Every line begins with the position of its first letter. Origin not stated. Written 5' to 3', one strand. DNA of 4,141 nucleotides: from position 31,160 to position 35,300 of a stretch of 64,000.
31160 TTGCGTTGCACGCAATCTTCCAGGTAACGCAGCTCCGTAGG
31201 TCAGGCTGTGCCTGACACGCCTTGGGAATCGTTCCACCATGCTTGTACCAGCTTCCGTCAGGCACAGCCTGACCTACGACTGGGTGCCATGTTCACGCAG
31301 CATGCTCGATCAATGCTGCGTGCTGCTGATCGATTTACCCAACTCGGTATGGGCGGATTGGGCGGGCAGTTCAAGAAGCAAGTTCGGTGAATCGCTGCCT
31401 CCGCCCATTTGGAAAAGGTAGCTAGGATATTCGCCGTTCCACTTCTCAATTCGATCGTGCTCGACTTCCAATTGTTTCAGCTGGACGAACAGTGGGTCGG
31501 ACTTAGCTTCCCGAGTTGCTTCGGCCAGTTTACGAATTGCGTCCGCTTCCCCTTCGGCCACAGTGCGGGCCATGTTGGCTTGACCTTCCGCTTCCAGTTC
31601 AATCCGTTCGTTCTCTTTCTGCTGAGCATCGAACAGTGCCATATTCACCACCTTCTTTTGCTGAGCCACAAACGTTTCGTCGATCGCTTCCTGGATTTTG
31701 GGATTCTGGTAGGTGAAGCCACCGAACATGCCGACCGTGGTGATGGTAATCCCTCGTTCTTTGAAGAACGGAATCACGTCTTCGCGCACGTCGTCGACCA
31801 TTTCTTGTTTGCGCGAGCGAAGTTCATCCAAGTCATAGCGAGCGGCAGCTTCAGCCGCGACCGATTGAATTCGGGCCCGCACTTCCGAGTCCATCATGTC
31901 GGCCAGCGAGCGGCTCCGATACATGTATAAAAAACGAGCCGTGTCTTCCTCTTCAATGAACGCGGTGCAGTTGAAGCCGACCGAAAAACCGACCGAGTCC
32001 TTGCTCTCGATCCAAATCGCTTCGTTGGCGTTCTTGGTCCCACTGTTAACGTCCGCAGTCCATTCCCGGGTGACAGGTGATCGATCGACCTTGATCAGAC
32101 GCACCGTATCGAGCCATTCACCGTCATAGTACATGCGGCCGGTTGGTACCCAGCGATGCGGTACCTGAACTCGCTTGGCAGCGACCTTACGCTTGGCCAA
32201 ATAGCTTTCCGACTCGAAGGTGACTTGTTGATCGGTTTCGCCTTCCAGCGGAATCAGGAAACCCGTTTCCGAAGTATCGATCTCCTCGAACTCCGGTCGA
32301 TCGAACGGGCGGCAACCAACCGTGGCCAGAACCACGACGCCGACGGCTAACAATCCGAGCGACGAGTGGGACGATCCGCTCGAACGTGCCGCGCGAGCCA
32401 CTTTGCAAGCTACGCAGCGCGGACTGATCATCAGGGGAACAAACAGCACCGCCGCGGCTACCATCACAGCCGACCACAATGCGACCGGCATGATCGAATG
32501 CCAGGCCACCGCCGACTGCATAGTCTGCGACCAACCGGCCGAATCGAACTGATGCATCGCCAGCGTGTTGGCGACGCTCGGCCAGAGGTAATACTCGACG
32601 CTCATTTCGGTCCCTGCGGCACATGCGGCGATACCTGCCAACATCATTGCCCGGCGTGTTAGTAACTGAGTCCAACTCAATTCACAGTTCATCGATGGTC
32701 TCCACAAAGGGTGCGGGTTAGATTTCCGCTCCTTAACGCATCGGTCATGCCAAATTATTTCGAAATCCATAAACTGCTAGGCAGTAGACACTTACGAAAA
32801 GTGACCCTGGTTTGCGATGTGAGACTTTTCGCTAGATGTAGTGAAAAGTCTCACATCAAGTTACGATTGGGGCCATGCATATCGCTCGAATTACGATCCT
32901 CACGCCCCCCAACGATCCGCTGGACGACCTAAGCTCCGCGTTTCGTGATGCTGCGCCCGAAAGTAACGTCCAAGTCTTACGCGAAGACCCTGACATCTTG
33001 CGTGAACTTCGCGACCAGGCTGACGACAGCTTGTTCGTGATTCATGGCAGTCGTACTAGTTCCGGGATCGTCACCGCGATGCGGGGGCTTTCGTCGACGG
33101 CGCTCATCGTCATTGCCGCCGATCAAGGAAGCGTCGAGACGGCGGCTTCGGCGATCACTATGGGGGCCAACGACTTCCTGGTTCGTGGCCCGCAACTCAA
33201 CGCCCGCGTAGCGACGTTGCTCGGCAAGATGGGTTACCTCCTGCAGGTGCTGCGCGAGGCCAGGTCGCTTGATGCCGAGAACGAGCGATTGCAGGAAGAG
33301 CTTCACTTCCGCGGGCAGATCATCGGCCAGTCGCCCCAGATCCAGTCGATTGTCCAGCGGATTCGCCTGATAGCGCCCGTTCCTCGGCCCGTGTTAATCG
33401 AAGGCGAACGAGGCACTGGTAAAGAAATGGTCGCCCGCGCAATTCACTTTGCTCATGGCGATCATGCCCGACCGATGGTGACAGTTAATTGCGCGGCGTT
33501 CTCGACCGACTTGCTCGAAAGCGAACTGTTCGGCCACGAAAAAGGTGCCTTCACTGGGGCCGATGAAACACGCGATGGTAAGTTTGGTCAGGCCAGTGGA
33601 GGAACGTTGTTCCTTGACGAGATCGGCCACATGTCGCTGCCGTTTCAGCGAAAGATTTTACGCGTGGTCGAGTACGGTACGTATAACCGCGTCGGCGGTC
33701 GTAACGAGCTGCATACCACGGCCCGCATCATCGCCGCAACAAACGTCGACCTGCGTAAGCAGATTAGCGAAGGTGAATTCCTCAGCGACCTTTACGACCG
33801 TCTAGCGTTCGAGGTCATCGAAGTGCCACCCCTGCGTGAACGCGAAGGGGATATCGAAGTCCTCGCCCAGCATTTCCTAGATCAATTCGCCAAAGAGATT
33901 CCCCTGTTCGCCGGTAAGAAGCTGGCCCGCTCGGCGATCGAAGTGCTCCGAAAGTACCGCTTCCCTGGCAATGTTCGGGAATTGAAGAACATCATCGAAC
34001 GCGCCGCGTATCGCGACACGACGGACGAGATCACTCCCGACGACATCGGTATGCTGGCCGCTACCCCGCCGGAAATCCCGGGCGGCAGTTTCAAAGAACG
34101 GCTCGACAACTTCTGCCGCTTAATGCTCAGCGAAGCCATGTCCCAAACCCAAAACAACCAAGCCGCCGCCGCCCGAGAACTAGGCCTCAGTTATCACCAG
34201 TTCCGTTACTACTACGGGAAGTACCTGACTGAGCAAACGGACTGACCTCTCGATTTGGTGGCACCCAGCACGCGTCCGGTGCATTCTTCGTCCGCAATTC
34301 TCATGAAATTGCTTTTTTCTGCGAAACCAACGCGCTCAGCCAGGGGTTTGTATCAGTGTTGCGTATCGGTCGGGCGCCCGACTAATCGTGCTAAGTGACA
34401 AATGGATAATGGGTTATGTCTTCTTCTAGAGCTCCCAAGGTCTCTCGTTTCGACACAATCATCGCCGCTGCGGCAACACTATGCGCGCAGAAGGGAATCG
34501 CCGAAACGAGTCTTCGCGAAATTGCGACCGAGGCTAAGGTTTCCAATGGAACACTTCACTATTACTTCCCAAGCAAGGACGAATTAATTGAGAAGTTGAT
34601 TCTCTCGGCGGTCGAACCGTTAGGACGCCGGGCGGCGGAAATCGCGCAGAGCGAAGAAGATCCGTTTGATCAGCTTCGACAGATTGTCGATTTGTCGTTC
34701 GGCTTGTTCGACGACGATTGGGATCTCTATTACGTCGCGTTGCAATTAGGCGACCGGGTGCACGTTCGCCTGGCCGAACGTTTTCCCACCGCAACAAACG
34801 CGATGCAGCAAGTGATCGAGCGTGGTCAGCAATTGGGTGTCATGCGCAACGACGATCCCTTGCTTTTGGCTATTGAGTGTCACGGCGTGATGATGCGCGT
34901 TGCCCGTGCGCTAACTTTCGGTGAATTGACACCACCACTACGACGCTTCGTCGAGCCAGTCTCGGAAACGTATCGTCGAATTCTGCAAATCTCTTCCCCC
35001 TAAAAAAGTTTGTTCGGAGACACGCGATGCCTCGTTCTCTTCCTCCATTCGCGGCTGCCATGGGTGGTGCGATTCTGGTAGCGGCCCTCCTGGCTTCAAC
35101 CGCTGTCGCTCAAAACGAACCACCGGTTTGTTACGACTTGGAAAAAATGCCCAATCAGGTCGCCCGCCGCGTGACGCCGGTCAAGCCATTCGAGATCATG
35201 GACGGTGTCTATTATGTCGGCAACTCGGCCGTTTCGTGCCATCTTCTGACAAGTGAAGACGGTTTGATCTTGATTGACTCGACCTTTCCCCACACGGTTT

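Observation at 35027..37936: TetR-linked secreted fusion of three different hydrolase folds plus an EF-hand pair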

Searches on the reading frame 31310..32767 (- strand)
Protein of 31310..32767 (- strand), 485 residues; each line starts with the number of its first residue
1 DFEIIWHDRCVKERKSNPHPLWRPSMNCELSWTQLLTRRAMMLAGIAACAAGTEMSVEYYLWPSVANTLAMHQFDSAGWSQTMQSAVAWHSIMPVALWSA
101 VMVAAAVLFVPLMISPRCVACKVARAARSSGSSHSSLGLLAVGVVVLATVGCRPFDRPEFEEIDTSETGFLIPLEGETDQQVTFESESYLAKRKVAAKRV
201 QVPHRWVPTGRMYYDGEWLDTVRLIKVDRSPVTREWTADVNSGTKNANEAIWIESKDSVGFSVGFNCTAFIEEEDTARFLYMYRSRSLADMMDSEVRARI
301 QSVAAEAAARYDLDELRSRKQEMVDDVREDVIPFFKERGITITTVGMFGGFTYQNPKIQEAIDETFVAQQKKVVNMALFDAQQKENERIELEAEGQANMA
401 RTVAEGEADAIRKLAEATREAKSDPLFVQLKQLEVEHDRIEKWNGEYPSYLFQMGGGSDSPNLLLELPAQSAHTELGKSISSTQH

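Call 3: search_protein_families(library=pfam, proteins=[window:31310-32767:-], max_evalue=0.01)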
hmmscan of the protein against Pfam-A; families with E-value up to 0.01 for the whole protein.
window:31310-32767:- (485 aa): 1 family
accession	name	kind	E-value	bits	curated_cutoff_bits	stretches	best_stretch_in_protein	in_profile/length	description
PF01145.31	Band_7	-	1.9e-07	31.8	23.6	1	253-385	52-171/176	SPFH domain / Band 7 family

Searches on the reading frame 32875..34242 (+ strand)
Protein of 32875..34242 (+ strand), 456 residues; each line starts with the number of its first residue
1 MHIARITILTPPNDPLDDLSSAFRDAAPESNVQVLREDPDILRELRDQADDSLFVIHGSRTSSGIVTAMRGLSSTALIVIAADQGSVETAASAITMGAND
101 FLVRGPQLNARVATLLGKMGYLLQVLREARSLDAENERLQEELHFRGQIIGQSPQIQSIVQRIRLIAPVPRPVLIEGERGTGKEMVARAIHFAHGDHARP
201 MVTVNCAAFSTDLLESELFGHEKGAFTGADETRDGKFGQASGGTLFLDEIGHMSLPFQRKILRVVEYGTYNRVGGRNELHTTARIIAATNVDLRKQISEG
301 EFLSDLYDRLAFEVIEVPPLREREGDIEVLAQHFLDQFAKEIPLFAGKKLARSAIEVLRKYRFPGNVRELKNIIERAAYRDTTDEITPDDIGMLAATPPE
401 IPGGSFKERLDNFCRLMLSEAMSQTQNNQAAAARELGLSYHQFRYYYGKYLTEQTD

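Call 3: search_protein_families(library=pfam, proteins=[window:32875-34242:+], max_evalue=0.01)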
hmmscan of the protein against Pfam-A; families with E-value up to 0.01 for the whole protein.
window:32875-34242:+ (456 aa): 7 families
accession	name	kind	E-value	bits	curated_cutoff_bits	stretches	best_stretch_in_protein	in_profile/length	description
PF00158.32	Sigma54_activat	-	4e-61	206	20.2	1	149-312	1-164/168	Sigma-54 interaction domain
PF25601.1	AAA_lid_14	-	3e-20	72.3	27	1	321-391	1-70/87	AAA+ ATPase lid domain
PF14532.12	Sigma54_activ_2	-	6e-18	65.9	25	1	150-320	1-138/138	Sigma-54 interaction domain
PF07728.20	AAA_5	-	2.9e-06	27.8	22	1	172-309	1-138/139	AAA domain (dynein-related subfamily)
PF02954.25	HTH_8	-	1.1e-05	25.4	22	1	417-445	9-37/42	Bacterial regulatory protein, Fis family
PF07724.20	AAA_2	-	1.6e-05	25.5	27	1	174-300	7-134/166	AAA domain (Cdc48 subfamily)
PF13191.12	AAA_16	-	0.0031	18.5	32.6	0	150-225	3-85/167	AAA ATPase domain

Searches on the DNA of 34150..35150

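Call 90: search_rna_families(source=window, start=34150, end=35150, threshold=evalue, max_evalue=1)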
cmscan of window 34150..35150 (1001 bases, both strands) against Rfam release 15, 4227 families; matches with E-value up to 1: 0.
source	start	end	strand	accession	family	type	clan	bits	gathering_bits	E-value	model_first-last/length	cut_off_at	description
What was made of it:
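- Tried and rejected: Riboswitch or RNA element in the 170-nt region upstream of tetR: no Rfam match at E <= 1 (call 90).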

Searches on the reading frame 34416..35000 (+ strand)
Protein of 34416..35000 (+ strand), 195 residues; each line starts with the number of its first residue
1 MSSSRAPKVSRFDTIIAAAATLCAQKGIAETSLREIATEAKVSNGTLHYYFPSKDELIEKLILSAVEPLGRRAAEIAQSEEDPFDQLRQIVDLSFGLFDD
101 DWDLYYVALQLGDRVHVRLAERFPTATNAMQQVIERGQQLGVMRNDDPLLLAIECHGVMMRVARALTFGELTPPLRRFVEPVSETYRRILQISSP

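Call 3: search_protein_families(library=pfam, proteins=[window:34416-35000:+], max_evalue=0.01)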
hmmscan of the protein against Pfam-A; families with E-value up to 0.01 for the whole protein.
window:34416-35000:+ (195 aa): 1 family
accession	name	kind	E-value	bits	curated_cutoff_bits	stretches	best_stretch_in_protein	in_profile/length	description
PF00440.29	TetR_N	-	1.8e-16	60.1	24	1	15-60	1-46/47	Bacterial regulatory proteins, tetR family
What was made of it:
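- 34416..35003 (+): TetR/AcrR-family regulator, 195 aa (WP_105328993.1). PF00440 E 1.8e-16 (call 3).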

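Call 4: search_protein_families(library=ncbifam, proteins=[window:34416-35000:+], max_evalue=0.01)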
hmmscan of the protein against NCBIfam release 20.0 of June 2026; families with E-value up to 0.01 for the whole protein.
window:34416-35000:+ (195 aa): 23 families
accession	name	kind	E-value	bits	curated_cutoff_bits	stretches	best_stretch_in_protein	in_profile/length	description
TIGR03384.1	betaine_BetI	equivalog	1.2e-14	54.5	201.3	1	11-95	9-93/189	choline-binding transcriptional repressor BetI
NF053878.1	FATransRegFadRBac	equivalog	1.3e-13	51.1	200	1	10-147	3-144/190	fatty acid metabolism transcriptional regulator FadR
NF041196.1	ScbR_bind_reg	equivalog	7.9e-13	49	150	1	13-97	9-93/191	ScbR family autoregulator-binding transcription factor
NF001978.0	PRK00767.1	equivalog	2.1e-12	47.2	118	1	11-95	10-95/197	transcriptional regulator BetI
NF037937.1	septum_RefZ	equivalog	1.3e-11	44.7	180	1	14-91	3-82/195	forespore capture DNA-binding protein RefZ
NF051852.1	efflux_TF_MtrR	exception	1.2e-08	35.1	280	1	15-91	15-92/205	multidrug efflux system transcriptional repressor MtrR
NF011572.0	PRK14996.1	equivalog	1.6e-08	34.7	144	1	10-70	8-68/192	TetR family transcriptional regulator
NF050111.1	TransRegSACE7040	equivalog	2.2e-08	34.2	250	1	11-96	2-87/186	SACE_7040 family transcriptional regulator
NF053516.1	TranRepPrsAVib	equivalog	4.2e-08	33.3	300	1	13-62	9-58/208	TetR family transcriptional repressor PsrA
NF053731.1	TransRegFasRMycb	equivalog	7e-08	32.5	330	1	3-130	4-131/199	HTH-type transcriptional activator FasR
NF007430.0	PRK09975.1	equivalog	7.5e-08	31.8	274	1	14-89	15-91/220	acrEF/envCD operon transcriptional regulator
NF007949.0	PRK10668.1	equivalog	2.9e-07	30.2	271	1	14-90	15-92/216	multidrug efflux transporter transcriptional repressor AcrR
TIGR03613.1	RutR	equivalog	4.1e-07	30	368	1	11-59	9-57/202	pyrimidine utilization regulatory protein R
NF033703.1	transcr_KstR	equivalog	5.1e-07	29.5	280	1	10-93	7-90/185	cholesterol catabolism transcriptional regulator KstR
NF007015.0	PRK09480.1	equivalog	2.8e-06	27.1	120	1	5-93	5-93/197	nucleoid occlusion factor SlmA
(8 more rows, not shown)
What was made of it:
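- The TetR's best partial NCBIfam match that reaches into the ligand-binding domain is the Bacillus fatty-acid regulator FadR (E 1.3e-13, far below cutoff; call 4).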

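Call 79: find_homologous_proteins(query=window:34416-35000:+, max_evalue=1e-20)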
Query window:34416-35000:+ (195 aa): 7 proteins with E <= 1e-20 among 955 candidates.
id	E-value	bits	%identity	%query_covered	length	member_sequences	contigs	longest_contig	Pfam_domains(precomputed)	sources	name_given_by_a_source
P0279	7.3e-121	418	99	100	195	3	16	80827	PF00440.30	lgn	-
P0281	1.1e-83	297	70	99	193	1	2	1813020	PF00440.30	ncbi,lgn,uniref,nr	ncbi:TetR/AcrR family transcriptional regulator [Blastopirellula sp. JC732]|uniref:TetR/AcrR family 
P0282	2.2e-80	287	73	93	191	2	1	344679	PF00440.30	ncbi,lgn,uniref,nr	ncbi:TetR/AcrR family transcriptional regulator [Blastopirellula marina]|uniref:HTH tetR-type domain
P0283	7.4e-72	259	62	98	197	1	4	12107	PF00440.30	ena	-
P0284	1.5e-66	242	64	87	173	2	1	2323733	PF00440.30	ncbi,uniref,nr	ncbi:transcriptional regulator BetI [Crateriforma conspicua]|uniref:Transcriptional regulator BetI n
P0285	2.0e-59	218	58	91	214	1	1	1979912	PF00440.30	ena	-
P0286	5.6e-39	152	43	94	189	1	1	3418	PF00440.30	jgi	-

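Call 81: find_encoding_contigs(protein=P0284, flank=6000, max_places=1)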
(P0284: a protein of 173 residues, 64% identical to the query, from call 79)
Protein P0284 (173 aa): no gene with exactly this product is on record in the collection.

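Call 82: find_encoding_contigs(protein=P0285, flank=6000, max_places=1)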
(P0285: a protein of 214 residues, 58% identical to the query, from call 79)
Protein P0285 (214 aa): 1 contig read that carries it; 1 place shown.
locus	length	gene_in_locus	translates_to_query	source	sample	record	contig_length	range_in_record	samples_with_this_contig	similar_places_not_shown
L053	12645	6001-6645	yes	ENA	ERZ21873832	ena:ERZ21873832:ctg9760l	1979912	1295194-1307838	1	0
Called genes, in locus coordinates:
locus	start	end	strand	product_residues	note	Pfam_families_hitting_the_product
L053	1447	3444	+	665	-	PF13675:PilJ, PF13426:PAS_9 (faint), PF02518:HATPase_c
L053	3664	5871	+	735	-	PF17678:Glyco_hydro_92N, PF07971:Glyco_hydro_92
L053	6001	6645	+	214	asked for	PF00440:TetR_N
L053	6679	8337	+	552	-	PF07589:PEP_exosort_dom (weak)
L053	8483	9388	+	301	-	-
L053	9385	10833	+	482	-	-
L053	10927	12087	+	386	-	PF00685:Sulfotransfer_1 (weak), PF13469:Sulfotransfer_3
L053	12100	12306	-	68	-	-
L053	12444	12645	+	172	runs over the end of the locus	-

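Call 83: find_encoding_contigs(protein=P0281, flank=6000, max_places=1)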
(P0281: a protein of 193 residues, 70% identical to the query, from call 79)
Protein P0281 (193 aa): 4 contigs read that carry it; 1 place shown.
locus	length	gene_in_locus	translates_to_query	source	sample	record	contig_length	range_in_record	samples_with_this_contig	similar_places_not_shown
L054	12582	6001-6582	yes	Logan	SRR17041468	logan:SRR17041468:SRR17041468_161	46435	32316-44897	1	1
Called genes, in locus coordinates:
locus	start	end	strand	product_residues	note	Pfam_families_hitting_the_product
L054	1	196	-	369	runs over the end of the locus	PF00437:T2SSE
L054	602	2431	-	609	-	PF05157:MshEN, PF00437:T2SSE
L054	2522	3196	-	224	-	PF02527:GidB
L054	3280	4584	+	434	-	PF01408:GFO_IDH_MocA, PF19051:GFO_IDH_MocA_C2, PF22725:GFO_IDH_MocA_C3 (faint)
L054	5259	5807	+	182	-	-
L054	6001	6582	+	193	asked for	PF00440:TetR_N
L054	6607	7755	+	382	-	PF01738:DLH (faint), PF05448:AXE1 (faint), PF06500:FrsA-like (faint), PF20434:BD-FAE, PF12697:Abhydrolase_6 (weak), PF00326:Peptidase_S9 (weak), PF00036:EF-hand_1 (faint), PF13202:EF-hand_5 (faint), +1 more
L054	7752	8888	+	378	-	PF00135:COesterase (weak), PF20434:BD-FAE, PF07859:Abhydrolase_3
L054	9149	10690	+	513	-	PF00884:Sulfatase, PF01663:Phosphodiest, PF16347:SGSH_C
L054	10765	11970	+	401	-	PF00079:Serpin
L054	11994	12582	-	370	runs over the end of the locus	-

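Call 84: find_encoding_contigs(protein=P0286, flank=6000, max_places=1)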
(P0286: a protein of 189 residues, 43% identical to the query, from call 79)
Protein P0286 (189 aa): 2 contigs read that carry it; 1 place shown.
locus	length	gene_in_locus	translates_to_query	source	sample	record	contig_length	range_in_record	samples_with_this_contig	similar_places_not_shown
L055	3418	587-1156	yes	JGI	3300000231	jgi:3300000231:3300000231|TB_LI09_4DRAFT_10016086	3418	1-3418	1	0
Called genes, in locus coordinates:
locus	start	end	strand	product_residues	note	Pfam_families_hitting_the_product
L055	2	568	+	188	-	?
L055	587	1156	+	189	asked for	PF00440:TetR_N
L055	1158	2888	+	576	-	PF00756:Esterase, PF00753:Lactamase_B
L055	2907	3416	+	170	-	?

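Call 86: search_protein_families(library=pfam, proteins=[L053:6679-8334:+, L054:7752-8885:+, L053:8483-9385:+, L053:9385-10830:+], max_evalue=0.1)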
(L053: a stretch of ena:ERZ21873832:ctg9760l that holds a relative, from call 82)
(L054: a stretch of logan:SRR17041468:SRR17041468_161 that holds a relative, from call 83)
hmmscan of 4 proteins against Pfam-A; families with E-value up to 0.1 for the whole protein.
L053:6679-8334:+ (552 aa): 1 family
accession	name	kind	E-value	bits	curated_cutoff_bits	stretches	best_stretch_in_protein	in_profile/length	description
PF07589.16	PEP-CTERM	-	7.8e-06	26.2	20.7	1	527-546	2-22/24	PEP-CTERM motif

L054:7752-8885:+ (378 aa): 4 families
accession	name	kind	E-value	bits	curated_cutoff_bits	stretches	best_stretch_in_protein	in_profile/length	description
PF20434.5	BD-FAE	-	7.5e-25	88.1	26.8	1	116-306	2-190/215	BD-FAE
PF07859.19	Abhydrolase_3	-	2.7e-14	53.9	25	1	130-218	1-89/210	alpha/beta hydrolase fold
PF00135.34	COesterase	-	5.1e-07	29.4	27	1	121-213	97-196/515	Carboxylesterase family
PF02230.22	Abhydrolase_2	-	0.087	13.1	23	0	185-218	91-123/217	Phospholipase/Carboxylesterase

L053:8483-9385:+ (301 aa): 1 family
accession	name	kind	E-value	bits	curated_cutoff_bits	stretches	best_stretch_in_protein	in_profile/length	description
PF23933.1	DUF7269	-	0.062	13.8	29.1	0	232-279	8-55/162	Family of unknown function (DUF7269)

L053:9385-10830:+ (482 aa): 0 families
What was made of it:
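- A full-length BD-FAE esterase and a sulfatase follow S9-EF under the orthologous TetR in Blastopirellula sp. JC732 (calls 83, 86).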

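Call 87: search_solved_structures(query=L053:6679-8334:+, max_evalue=0.1)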
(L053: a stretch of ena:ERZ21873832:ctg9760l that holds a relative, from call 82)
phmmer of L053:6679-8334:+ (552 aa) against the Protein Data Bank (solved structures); distinct sequences matched with E-value up to 0.1: 0.
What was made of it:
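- One TetR ortholog with the same operator (L053) precedes an unrelated 552-aa PEP-CTERM protein, so the regulon is not strictly esterase-specific (calls 82, 86, 87).
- Tried and rejected: The 552-aa PEP-CTERM protein under the orthologous TetR in L053 has no Pfam or PDB relative (calls 86, 87).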
